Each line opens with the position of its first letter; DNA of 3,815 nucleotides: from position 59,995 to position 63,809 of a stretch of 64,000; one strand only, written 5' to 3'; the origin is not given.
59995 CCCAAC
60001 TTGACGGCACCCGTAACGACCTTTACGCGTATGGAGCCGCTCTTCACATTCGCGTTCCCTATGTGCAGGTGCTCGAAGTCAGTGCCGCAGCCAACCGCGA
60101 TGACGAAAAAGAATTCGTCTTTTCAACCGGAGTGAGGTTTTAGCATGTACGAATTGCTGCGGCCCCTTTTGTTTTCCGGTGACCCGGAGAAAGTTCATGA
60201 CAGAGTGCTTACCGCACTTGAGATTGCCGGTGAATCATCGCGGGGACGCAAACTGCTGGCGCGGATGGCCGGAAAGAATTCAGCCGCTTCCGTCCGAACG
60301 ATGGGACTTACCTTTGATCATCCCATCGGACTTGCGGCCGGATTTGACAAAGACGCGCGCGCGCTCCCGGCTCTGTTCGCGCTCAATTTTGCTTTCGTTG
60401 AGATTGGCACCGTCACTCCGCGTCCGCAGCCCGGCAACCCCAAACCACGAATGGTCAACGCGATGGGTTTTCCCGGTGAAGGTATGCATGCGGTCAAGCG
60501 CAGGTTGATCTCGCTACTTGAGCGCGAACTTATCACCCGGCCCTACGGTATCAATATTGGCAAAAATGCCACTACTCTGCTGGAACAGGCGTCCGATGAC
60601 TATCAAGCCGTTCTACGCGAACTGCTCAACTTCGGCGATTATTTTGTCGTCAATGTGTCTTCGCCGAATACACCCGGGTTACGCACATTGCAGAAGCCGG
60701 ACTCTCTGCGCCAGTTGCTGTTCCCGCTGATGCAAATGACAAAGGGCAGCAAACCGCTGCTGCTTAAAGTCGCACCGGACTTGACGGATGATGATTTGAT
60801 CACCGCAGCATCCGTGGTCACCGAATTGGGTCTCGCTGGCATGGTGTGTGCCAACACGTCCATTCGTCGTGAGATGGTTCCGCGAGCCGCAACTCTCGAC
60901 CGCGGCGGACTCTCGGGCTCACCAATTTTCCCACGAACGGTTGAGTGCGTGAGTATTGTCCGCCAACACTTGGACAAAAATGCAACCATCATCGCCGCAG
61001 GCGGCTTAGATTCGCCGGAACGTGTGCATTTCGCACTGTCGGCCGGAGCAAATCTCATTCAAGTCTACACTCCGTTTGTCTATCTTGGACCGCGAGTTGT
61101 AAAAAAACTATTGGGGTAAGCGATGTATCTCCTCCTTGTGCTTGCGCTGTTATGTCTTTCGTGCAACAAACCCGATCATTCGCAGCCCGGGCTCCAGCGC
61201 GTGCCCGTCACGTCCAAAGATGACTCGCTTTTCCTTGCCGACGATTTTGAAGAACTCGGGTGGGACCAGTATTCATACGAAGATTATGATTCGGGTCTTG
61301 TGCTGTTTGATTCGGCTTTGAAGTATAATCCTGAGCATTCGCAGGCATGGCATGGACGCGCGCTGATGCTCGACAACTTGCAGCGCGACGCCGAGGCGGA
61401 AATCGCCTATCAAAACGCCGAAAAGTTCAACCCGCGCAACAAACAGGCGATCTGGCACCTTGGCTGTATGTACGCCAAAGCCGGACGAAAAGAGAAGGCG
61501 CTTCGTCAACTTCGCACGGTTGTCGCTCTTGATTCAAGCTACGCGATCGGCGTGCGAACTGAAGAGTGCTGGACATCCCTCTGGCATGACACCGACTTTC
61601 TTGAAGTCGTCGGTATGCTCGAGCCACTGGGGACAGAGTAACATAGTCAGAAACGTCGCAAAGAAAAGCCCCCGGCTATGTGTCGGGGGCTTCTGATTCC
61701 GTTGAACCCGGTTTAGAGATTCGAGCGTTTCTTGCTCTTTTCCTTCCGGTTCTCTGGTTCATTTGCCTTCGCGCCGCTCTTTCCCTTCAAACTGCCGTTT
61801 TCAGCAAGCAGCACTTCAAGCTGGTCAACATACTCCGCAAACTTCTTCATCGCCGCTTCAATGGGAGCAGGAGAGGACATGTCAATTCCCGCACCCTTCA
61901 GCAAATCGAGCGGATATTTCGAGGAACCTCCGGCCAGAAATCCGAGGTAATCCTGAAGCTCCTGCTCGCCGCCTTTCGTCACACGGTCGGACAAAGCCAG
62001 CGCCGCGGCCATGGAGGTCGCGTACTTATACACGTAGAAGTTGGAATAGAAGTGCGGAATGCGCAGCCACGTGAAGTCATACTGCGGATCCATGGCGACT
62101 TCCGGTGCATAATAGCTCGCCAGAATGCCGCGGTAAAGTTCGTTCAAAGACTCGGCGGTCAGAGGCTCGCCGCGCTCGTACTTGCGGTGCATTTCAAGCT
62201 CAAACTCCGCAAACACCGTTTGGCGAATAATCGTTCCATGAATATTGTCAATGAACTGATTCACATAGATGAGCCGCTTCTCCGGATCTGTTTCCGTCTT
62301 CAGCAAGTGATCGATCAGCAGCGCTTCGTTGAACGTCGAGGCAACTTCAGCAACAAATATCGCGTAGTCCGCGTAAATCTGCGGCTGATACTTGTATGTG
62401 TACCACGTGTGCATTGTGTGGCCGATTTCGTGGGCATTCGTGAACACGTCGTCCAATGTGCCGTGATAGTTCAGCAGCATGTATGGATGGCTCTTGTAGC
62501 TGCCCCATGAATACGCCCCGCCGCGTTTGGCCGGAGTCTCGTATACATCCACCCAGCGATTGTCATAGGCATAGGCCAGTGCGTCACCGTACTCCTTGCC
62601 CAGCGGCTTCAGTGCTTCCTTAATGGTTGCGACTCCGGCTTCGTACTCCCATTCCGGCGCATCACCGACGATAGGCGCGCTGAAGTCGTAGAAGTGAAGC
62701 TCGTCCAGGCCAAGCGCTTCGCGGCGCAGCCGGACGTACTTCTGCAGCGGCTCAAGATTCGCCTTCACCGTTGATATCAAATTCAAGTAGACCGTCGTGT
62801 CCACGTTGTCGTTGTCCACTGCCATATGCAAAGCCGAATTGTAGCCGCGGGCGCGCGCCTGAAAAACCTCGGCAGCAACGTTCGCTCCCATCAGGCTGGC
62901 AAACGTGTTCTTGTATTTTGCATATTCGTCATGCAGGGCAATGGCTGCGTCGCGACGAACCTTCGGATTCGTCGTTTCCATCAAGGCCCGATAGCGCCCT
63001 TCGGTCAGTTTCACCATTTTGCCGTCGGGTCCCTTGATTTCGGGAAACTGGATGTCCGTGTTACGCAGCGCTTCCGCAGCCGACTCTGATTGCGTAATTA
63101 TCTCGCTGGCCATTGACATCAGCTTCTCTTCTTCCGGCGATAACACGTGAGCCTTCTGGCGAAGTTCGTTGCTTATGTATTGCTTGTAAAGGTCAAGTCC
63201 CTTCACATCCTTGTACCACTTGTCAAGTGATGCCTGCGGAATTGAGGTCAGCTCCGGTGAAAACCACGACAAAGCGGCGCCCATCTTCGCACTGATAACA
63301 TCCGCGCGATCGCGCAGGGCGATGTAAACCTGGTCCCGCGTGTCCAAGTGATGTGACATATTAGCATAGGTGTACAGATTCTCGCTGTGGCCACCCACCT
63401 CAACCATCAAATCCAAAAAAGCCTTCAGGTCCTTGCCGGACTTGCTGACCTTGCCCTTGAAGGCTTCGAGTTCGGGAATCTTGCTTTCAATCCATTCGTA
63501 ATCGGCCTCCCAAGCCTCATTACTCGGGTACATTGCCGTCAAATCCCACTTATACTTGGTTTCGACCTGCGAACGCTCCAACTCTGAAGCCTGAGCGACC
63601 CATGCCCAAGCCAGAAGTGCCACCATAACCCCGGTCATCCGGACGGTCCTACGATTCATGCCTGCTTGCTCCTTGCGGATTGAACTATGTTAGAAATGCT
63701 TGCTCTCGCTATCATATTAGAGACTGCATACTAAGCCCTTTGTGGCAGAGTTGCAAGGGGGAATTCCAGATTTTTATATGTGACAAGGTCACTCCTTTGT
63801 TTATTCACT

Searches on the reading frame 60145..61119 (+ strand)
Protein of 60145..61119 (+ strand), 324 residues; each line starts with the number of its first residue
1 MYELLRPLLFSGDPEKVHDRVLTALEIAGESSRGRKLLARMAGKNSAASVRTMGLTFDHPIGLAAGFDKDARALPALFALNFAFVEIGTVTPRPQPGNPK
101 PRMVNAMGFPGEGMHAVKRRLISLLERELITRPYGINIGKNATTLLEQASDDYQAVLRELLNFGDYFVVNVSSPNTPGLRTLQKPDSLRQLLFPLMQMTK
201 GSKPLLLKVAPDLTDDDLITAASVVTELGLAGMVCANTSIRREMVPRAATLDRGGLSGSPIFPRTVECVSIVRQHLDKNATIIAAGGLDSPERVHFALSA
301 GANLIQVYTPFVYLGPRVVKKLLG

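Call 55: search_protein_families(library=ncbifam, proteins=[window:60145-61119:+], max_evalue=0.00001)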
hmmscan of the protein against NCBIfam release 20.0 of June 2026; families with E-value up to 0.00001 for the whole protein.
window:60145-61119:+ (324 aa): 14 families
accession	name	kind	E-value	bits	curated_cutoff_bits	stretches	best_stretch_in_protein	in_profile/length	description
NF003652.0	PRK05286.2-5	equivalog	1e-103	347.2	267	1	2-322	4-336/353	quinone-dependent dihydroorotate dehydrogenase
TIGR01036.1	pyrD_sub2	equivalog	1.8e-88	296.7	200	1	2-322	1-331/356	dihydroorotate dehydrogenase (quinone)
NF003648.0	PRK05286.2-1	equivalog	1.9e-88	296.8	433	1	1-321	3-331/360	quinone-dependent dihydroorotate dehydrogenase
NF003646.0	PRK05286.1-4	equivalog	1.8e-87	293.3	457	1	1-321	2-331/341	quinone-dependent dihydroorotate dehydrogenase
NF003645.0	PRK05286.1-2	equivalog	9.7e-84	281.2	366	1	2-322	6-331/359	quinone-dependent dihydroorotate dehydrogenase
NF003649.0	PRK05286.2-2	equivalog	5e-80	269.1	505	1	1-322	2-326/351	quinone-dependent dihydroorotate dehydrogenase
NF003644.0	PRK05286.1-1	equivalog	6.9e-75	252.2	418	1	1-322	2-332/336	quinone-dependent dihydroorotate dehydrogenase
NF003651.0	PRK05286.2-4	equivalog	3.5e-74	249.7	448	1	9-323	17-353/377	quinone-dependent dihydroorotate dehydrogenase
NF003650.0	PRK05286.2-3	equivalog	1.5e-73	248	477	1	4-323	19-366/393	quinone-dependent dihydroorotate dehydrogenase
NF003647.0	PRK05286.1-5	equivalog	1.8e-54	184.9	619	1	1-322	1-330/354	quinone-dependent dihydroorotate dehydrogenase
NF005574.0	PRK07259.1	equivalog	4.4e-20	71.8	269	1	48-322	5-279/304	dihydroorotate dehydrogenase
TIGR01037.2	pyrD_sub1_fam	subfamily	7.1e-15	54.9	270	1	50-322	3-276/300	dihydroorotate dehydrogenase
NF041011.1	dihydoor_dh_Arch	equivalog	1.9e-10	40.3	330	1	54-322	5-265/289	dihydroorotate dehydrogenase PyrD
NF002702.0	PRK02506.1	equivalog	2.3e-10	40.1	301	1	74-322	31-286/313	dihydroorotate oxidase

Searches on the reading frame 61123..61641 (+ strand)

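Call 55: search_protein_families(library=ncbifam, proteins=[window:61123-61641:+], max_evalue=0.00001)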
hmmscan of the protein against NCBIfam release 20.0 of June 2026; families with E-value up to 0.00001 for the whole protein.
window:61123-61641:+ (172 aa): 6 families
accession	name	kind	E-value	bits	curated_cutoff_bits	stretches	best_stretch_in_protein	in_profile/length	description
NF047558.1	TPR_END_plus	domain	6.3e-11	42.1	32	1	110-163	2-55/56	TPR end-of-group domain-containing protein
TIGR02552.1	LcrH_SycD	equivalog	3.8e-09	36.4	104.8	1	45-137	24-116/136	SycD/LcrH family type III secretion system chaperone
TIGR02521.1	type_IV_pilW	equivalog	2.2e-08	33.9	154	1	5-133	3-125/234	type IV pilus biogenesis/stability protein PilW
NF040959.1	MamA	equivalog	3.2e-07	30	200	1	45-138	77-170/204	magnetosome protein MamA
NF052415.1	T3SS_chap_SctY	equivalog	3.7e-06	27.4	70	0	45-135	12-105/106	type III secretion apparatus assembly chaperone SctY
TIGR02917.1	PEP_TPR_lipo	equivalog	3.7e-06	25.1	312.2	1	50-135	170-255/899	XrtA/PEP-CTERM system TPR-repeat protein PrsT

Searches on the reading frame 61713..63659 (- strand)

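Call 78: search_protein_families(library=pfam, proteins=[window:61713-63659:-], max_evalue=0.00001)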
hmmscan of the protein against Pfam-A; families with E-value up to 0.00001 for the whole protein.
window:61713-63659:- (648 aa): 2 families
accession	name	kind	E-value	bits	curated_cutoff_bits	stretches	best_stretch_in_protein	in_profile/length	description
PF01432.26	Peptidase_M3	-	2e-70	238.9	27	1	226-605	2-456/457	Peptidase family M3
PF08439.15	Peptidase_M3_N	-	2.2e-16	60.2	25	1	136-205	1-70/70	Oligopeptidase F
